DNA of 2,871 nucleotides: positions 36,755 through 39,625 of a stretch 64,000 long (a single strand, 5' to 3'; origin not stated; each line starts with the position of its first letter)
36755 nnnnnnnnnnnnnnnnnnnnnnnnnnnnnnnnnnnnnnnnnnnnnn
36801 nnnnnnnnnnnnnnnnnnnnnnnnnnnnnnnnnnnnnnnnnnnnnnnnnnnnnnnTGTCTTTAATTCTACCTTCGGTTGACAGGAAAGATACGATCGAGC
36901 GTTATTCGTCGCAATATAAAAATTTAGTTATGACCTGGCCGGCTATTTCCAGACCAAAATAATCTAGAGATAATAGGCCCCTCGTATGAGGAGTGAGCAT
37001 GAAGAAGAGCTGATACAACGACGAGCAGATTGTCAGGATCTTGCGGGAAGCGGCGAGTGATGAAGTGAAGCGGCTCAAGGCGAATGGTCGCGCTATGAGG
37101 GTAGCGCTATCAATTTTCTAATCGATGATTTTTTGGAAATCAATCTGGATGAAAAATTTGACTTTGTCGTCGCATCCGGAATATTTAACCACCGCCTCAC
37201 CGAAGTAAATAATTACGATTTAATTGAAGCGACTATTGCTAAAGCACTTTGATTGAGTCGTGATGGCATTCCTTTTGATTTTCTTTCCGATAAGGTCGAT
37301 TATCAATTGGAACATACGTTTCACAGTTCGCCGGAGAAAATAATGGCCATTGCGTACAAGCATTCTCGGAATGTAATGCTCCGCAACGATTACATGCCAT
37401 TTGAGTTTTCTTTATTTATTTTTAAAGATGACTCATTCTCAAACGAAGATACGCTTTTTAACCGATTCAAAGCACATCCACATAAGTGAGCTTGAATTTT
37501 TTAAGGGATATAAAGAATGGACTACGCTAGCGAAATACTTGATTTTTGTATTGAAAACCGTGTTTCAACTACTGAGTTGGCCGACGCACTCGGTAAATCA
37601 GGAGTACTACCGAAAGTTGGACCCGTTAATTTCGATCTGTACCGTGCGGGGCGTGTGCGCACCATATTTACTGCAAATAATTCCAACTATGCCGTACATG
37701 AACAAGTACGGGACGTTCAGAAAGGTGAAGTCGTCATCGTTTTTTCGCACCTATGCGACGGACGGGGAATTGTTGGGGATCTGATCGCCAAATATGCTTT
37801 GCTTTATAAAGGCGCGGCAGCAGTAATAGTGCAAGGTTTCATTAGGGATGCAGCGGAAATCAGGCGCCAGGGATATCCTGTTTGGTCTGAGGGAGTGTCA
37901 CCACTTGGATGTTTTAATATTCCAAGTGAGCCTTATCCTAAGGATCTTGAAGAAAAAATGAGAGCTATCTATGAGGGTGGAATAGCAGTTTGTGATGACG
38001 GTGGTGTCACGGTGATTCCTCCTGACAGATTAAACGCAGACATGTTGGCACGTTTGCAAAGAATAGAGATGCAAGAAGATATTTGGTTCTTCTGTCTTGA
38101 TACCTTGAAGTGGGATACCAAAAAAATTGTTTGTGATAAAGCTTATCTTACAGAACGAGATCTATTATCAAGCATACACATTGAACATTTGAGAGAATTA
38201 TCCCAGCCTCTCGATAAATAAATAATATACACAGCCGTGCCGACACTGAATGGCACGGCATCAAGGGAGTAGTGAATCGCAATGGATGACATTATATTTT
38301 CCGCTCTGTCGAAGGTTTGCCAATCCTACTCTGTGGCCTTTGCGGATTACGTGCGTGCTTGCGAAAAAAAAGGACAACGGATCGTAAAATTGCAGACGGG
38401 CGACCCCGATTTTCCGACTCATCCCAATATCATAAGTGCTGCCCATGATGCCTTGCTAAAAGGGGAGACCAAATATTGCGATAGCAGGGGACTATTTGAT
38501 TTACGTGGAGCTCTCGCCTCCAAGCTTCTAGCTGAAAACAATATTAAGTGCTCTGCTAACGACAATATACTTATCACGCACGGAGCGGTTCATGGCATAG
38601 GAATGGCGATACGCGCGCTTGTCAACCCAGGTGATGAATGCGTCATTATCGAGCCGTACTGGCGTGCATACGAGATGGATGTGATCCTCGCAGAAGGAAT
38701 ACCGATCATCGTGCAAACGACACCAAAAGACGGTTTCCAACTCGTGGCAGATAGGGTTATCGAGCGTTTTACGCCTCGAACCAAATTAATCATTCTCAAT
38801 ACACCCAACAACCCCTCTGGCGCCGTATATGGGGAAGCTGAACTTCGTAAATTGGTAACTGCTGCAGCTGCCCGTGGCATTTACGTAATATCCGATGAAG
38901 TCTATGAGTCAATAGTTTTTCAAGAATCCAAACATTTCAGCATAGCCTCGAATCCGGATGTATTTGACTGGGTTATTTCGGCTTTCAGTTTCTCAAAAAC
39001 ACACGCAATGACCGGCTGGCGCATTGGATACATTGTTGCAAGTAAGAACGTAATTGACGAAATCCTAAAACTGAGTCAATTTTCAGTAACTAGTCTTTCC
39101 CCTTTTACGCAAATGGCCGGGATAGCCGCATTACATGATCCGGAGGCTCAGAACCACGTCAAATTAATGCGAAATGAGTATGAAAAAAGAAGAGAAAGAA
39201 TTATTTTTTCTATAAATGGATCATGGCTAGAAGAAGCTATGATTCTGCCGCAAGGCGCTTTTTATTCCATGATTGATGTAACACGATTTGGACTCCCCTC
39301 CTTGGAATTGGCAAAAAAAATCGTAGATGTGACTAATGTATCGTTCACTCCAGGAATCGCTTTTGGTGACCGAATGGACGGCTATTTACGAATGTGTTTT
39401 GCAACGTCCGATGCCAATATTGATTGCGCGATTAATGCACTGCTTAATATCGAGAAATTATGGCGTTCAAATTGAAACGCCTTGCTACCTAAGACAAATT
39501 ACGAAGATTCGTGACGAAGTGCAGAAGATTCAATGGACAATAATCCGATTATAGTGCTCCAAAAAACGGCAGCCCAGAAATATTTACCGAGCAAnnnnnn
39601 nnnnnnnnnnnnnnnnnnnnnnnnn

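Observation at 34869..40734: Island combining WecE with ATP-grasp ligase, amidohydrolase, RraA-type aldolase and a class I aminotransferase: candidate pathway for an amino-acid-acylated 4-amino-4,6-dideoxyhexose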

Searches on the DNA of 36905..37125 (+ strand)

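Call 70: search_dna_similar(query=window:36905-37125:+, collection=plasmids, mode=distant, max_rows=10, max_evalue=0.001)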
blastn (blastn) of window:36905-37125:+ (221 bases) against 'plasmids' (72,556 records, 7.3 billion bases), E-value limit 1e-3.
Records with a match: 2; places in all: 2; records where one place covers at least 80% of the query: 0.
Best place of each record, by identity: 60-80% 2.
By first word of the organism name: Burkholderia 1; Caballeronia 1.
By predicted mobility (MOB-suite, as given by PLSDB): conjugative 1; mobilizable 1.
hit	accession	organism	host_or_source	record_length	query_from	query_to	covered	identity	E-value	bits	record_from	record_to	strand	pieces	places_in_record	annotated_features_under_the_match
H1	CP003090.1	Burkholderia sp. YI23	-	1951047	26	155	59%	74.8%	1e-10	74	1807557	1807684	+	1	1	none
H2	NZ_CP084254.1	Caballeronia sp. Sq4a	Anasa tristis,Cell culture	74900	27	155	58%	75.4%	9e-12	77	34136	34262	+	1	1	IS3 family transposase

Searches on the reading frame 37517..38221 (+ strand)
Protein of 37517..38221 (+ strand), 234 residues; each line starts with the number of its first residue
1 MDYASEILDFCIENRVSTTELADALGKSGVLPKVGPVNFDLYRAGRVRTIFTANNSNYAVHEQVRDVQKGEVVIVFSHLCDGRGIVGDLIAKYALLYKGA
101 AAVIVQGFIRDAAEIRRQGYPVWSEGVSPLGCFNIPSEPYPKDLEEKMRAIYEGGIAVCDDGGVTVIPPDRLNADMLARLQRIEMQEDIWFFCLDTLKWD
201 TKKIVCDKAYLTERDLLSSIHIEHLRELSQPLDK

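Call 4: search_protein_families(library=pfam, proteins=[window:37517-38221:+], max_evalue=0.01)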
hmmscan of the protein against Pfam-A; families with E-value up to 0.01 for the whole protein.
window:37517-38221:+ (234 aa): 1 family
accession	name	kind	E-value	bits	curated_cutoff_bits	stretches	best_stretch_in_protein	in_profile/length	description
PF03737.21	RraA-like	-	1.4e-19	71.2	24.5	1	18-166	1-152/152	Aldolase/RraA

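Call 5: search_protein_families(library=ncbifam, proteins=[window:37517-38221:+], max_evalue=0.01)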
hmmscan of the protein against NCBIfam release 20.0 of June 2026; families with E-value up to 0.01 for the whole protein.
window:37517-38221:+ (234 aa): 9 families
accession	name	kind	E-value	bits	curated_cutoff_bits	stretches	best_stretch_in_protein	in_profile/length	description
NF006731.0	PRK09262.1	equivalog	8.9e-17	61.4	179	1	18-182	29-193/229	4-carboxy-4-hydroxy-2-oxoadipate aldolase/oxaloacetate decarboxylase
NF004850.0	PRK06201.1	subfamily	6.9e-16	58.4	231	1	16-186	26-195/222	hypothetical protein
NF006093.0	PRK08245.1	subfamily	1.7e-13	50.5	208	1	55-187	73-204/240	hypothetical protein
TIGR02798.1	ligK_PcmE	equivalog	5.8e-13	48.9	304.5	1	18-179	23-184/222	4-carboxy-4-hydroxy-2-oxoadipate aldolase/oxaloacetate decarboxylase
NF005442.0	PRK07028.1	equivalog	9.6e-13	47.5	593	1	14-171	234-389/430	bifunctional hexulose-6-phosphate synthase/ribonuclease regulator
NF009399.0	PRK12764.1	equivalog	6.8e-11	41.9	444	1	61-186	338-462/501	fumarylacetoacetate hydrolase family protein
NF009134.0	PRK12487.1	equivalog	1.2e-07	31.6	196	1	45-132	34-119/161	putative 4-hydroxy-4-methyl-2-oxoglutarate aldolase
NF006875.0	PRK09372.1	equivalog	4.6e-06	26.5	136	1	44-119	33-106/161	ribonuclease E activity regulator RraA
TIGR01935.1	NOT-MenG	subfamily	3.1e-05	23.9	123.8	1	44-125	29-108/150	RraA family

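Call 26: search_solved_structures(query=window:37517-38221:+, max_evalue=0.01, show_alignments=2)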
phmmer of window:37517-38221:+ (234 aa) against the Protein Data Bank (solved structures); distinct sequences matched with E-value up to 0.01: 6.
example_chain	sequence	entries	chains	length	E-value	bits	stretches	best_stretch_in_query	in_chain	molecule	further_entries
3noj_A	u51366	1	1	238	2.2e-13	53.5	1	15-188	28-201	4-carboxy-4-hydroxy-2-oxoadipate aldolase/oxaloacetate decarboxylase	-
5x15_A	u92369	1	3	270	9e-12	48.2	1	62-172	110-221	Putative transferase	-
3k4i_A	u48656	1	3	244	3.4e-05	26.7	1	4-187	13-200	uncharacterized protein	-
2pcn_A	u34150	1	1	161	0.00051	22.9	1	47-131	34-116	S-adenosylmethionine:2-demethylmenaquinone methyltransferase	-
3u0a_A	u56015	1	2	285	0.00057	22.7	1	135-228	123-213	Acyl-CoA thioesterase II TesB2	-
1j3l_A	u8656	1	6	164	0.0016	21.2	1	17-129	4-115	Demethylmenaquinone Methyltransferase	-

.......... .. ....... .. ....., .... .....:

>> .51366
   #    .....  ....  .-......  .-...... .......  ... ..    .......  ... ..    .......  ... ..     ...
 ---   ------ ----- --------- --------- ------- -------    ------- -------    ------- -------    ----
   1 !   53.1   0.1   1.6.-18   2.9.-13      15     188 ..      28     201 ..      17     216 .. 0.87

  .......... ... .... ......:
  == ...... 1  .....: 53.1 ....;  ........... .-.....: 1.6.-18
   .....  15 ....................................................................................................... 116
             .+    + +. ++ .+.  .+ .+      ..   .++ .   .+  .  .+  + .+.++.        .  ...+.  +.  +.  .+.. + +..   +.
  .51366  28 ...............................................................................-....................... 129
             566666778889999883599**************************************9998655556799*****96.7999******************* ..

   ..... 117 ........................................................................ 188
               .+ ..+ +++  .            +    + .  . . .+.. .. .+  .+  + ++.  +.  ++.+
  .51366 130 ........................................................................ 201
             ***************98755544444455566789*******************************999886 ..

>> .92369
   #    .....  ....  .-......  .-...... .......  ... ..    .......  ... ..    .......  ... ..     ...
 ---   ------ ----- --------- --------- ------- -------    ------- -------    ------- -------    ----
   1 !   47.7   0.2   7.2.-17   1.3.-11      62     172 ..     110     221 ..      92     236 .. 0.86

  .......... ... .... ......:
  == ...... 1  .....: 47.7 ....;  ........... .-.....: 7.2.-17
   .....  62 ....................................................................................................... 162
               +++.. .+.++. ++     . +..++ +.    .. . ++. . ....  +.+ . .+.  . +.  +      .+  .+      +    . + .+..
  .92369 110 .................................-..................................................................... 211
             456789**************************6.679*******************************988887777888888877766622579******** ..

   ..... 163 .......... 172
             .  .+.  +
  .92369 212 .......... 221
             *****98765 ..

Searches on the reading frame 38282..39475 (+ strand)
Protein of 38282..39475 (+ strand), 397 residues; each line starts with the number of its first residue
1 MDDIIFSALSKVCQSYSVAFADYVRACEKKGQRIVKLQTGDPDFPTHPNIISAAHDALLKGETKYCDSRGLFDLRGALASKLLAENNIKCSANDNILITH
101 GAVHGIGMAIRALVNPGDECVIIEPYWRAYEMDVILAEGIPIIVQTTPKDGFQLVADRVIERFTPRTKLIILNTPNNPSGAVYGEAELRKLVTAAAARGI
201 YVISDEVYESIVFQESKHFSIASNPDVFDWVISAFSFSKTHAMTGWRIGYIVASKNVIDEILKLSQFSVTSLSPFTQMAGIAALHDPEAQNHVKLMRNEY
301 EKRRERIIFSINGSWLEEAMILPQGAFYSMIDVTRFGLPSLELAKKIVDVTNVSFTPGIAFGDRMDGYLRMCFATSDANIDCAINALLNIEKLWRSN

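Call 4: search_protein_families(library=pfam, proteins=[window:38282-39475:+], max_evalue=0.01)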
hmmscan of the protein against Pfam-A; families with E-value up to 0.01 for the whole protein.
window:38282-39475:+ (397 aa): 3 families
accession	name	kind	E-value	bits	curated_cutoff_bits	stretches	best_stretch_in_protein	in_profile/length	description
PF00155.27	Aminotran_1_2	-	5.8e-61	207.1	19.7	1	34-387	3-361/361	Aminotransferase class I and II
PF00266.25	Aminotran_5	-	0.0011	18.4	21.5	1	88-207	56-177/371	Aminotransferase class-V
PF01053.26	Cys_Met_Meta_PP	-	0.0018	17.4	27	1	104-215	78-183/381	Cys/Met metabolism PLP-dependent enzyme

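Call 5: search_protein_families(library=ncbifam, proteins=[window:38282-39475:+], max_evalue=0.01)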
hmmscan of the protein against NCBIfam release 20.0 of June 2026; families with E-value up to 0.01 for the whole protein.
window:38282-39475:+ (397 aa): 81 families (the best 25 are shown)
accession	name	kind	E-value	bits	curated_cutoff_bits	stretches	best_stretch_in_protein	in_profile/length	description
NF041091.1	asp_aminotase_Arch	equivalog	3.3e-94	315.8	550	1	9-387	4-371/376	aspartate aminotransferase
NF041364.1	GntC_guanitoxin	equivalog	2.1e-84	283.5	415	1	37-386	3-352/356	guanitoxin biosynthesis PLP-dependent (S)-gamma-hydroxy-L-arginine cyclodehydratase GntC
NF005817.0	PRK07683.1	equivalog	9.6e-76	255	575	1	30-385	26-375/387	aminotransferase A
NF005816.0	PRK07682.1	equivalog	5.8e-75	252.3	620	1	32-386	29-378/390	aminotransferase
NF004770.0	PRK06108.1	subfamily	9.4e-75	251.9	422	1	31-388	35-389/396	pyridoxal phosphate-dependent aminotransferase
NF004975.0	PRK06348.1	equivalog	6.3e-74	249.3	549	1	24-389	21-381/384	pyridoxal phosphate-dependent aminotransferase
NF004769.0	PRK06107.1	equivalog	9.4e-71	238.7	617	1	7-386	8-393/402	aspartate transaminase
NF006229.0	PRK08361.1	equivalog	1.5e-69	234.9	624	1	29-385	30-382/391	aspartate aminotransferase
NF006569.0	PRK09082.1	subfamily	1.3e-68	231.9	420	1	32-389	30-385/386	methionine aminotransferase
NF005588.0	PRK07309.1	equivalog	4.5e-67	226.6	576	1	33-387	31-382/391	pyridoxal phosphate-dependent aminotransferase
NF006756.0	PRK09276.1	subfamily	1.8e-64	218.1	507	1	25-390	24-385/387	LL-diaminopimelate aminotransferase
NF006514.0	PRK08960.1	equivalog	1.3e-62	211.9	554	1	22-386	22-380/388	pyridoxal phosphate-dependent aminotransferase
NF006488.0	PRK08912.1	equivalog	1.8e-62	211.5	498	1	32-389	26-382/387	aminotransferase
NF005601.0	PRK07337.1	equivalog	2.8e-62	211.1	496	1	16-388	19-389/394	pyridoxal phosphate-dependent aminotransferase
NF005855.0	PRK07777.1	equivalog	6.1e-62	210.2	553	1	20-390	18-387/391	pyridoxal phosphate-dependent aminotransferase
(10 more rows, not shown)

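Call 68: search_solved_structures(query=window:38282-39475:+, max_evalue=1e-40)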
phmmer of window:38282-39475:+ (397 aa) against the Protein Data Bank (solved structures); distinct sequences matched with E-value up to 1e-40: 20.
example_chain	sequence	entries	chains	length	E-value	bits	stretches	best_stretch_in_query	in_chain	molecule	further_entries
1j32_A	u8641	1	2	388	3.9e-67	230.1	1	14-377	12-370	aspartate aminotransferase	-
1gd9_A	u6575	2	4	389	3.2e-64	220.5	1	33-387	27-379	ASPARTATE AMINOTRANSFERASE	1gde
1dju_A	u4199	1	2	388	3.9e-64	220.3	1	33-386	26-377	AROMATIC AMINOTRANSFERASE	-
1b5p_A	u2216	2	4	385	5.5e-63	216.5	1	24-385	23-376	PROTEIN (ASPARTATE AMINOTRANSFERASE) | ASPARTATE AMINOTRANSFERASE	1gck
1b5o_A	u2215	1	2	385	7.5e-63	216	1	24-385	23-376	PROTEIN (ASPARTATE AMINOTRANSFERASE)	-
1bkg_A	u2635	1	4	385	8.2e-63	215.9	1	24-385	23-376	ASPARTATE AMINOTRANSFERASE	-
1gc3_A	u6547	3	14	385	8.6e-63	215.8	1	27-385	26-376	ASPARTATE AMINOTRANSFERASE | PROTEIN (ASPARTATE AMINOTRANSFERASE)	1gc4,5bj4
1bjw_A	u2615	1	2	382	8.7e-63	215.8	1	24-385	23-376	ASPARTATE AMINOTRANSFERASE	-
5bj3_A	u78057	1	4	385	9.1e-63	215.7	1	27-385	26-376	PROTEIN (ASPARTATE AMINOTRANSFERASE)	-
1o4s_A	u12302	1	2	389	1.3e-60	208.7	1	15-385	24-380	Aspartate aminotransferase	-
5wmk_A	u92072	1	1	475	1.1e-58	202.2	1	18-385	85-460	Bifunctional aspartate aminotransferase and glutamate/aspartate-prephenate aminotransferas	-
5wmh_A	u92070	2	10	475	4.9e-58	200.2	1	15-385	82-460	Bifunctional aspartate aminotransferase and glutamate/aspartate-prephenate aminotransferas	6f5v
5wmi_A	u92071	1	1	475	7.8e-58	199.5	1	18-385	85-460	Bifunctional aspartate aminotransferase and glutamate/aspartate-prephenate aminotransferas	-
5wml_A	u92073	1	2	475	3.4e-57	197.4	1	15-385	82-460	Bifunctional aspartate aminotransferase and glutamate/aspartate-prephenate aminotransferas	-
8wkj_A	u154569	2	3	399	1e-54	189.2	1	5-387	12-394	Aminotransferase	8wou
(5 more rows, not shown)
